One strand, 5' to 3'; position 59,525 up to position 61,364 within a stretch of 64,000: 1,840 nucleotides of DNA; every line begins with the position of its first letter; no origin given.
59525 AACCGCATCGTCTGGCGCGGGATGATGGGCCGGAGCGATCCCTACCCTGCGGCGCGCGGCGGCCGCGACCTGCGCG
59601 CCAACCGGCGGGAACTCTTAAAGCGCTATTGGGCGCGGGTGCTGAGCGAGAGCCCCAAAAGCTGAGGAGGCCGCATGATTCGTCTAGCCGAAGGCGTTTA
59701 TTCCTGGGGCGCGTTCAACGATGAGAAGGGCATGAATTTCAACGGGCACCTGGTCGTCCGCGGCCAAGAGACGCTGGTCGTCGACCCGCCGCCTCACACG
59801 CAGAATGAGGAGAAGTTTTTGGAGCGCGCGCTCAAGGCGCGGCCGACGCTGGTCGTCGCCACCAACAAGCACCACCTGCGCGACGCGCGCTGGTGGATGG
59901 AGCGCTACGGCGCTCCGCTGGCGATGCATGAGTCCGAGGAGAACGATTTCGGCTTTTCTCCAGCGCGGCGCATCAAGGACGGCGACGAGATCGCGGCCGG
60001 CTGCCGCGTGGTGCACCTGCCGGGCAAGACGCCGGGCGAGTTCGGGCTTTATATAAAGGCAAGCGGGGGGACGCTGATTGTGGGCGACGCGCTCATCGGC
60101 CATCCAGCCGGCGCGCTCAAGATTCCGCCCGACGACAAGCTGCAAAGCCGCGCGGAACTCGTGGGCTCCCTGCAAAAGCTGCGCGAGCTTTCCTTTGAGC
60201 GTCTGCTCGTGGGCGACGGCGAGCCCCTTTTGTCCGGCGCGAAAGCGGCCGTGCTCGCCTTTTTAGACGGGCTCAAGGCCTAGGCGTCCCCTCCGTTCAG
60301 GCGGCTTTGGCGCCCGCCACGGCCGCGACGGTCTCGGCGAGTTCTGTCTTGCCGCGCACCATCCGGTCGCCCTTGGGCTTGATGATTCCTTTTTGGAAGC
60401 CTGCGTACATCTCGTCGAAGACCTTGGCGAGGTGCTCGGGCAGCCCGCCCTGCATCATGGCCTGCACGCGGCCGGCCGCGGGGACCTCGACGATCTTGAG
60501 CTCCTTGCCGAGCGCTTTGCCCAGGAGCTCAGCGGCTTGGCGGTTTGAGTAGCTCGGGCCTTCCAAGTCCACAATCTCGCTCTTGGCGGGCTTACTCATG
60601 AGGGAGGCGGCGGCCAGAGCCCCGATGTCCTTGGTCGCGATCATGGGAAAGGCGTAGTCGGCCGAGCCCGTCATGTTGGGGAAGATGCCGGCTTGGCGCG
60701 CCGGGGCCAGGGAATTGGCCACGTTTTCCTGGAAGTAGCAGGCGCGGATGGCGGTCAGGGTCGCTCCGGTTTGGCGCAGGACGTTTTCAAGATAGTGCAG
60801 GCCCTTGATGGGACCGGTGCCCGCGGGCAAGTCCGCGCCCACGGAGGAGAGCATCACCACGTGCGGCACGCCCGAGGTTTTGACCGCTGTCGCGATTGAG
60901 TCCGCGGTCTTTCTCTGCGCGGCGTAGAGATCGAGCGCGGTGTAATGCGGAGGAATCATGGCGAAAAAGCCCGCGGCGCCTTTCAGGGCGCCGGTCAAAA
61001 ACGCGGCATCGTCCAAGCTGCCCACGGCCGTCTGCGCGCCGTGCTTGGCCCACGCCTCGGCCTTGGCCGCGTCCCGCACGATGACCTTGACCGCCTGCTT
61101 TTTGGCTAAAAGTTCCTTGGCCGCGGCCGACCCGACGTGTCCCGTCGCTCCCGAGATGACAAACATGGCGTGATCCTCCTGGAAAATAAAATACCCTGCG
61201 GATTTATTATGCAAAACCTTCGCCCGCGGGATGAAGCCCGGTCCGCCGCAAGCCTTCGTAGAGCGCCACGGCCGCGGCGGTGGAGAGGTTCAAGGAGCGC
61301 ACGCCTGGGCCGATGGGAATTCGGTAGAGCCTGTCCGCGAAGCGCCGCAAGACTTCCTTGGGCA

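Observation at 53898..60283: Predicted exported glycogen-synthase-like GT5 with an unknown C-terminal domain, next to a beta-propeller/PLC-type phosphoesterase and an MBL hydrolase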

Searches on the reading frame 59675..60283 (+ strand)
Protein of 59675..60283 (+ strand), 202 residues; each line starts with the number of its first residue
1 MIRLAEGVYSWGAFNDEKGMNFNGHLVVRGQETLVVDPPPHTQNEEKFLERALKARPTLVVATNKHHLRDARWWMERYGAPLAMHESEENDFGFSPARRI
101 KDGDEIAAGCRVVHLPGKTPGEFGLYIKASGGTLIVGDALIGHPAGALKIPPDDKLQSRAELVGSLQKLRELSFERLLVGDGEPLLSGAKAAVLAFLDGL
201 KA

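Call 3: search_protein_families(library=pfam, proteins=[window:59675-60283:+], max_evalue=0.01)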
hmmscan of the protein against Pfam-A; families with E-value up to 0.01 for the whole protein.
window:59675-60283:+ (202 aa): 2 families
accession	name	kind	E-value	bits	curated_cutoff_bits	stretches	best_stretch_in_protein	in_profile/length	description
PF14597.12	Lactamase_B_5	-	7.4e-27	94.6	28.4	1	8-185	9-184/199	Metallo-beta-lactamase superfamily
PF00753.33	Lactamase_B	-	1e-06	29.2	22.7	1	26-180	10-195/196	Metallo-beta-lactamase superfamily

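Call 4: search_protein_families(library=ncbifam, proteins=[window:59675-60283:+], max_evalue=0.01)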
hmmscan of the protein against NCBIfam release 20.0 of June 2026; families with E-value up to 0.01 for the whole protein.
window:59675-60283:+ (202 aa): 1 family
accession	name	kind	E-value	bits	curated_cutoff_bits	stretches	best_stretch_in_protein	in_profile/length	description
TIGR03413.1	GSH_gloB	equivalog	0.00013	21.4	200.8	1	29-174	17-156/248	hydroxyacylglutathione hydrolase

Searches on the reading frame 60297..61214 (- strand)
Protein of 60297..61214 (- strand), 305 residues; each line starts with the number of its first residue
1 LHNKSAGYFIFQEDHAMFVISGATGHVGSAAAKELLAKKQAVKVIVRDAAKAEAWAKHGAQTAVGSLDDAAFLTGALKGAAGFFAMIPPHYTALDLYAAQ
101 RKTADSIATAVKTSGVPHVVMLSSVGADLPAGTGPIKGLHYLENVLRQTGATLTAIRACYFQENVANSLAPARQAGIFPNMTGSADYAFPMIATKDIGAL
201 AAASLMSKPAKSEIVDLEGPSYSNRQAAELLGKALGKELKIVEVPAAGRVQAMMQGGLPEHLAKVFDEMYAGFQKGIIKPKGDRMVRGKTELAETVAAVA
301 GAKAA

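Call 3: search_protein_families(library=pfam, proteins=[window:60297-61214:-], max_evalue=0.01)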
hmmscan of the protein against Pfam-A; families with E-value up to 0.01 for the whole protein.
window:60297-61214:- (305 aa): 5 families
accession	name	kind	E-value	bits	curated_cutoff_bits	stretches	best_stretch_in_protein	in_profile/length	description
PF05368.20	NmrA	-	1.8e-22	80.8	27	1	19-274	6-268/298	NmrA-like family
PF13460.12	NAD_binding_10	-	3.4e-16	60.1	27.2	1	22-163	1-148/184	NAD(P)H-binding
PF02254.24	TrkA_N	-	3.8e-06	27.6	23.8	1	19-128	2-111/116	TrkA-N domain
PF01370.27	Epimerase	-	0.00071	19.5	20.9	1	19-124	2-115/240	NAD dependent epimerase/dehydratase family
PF16363.11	GDP_Man_Dehyd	-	0.0093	15.9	27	0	20-58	2-40/332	GDP-mannose 4,6 dehydratase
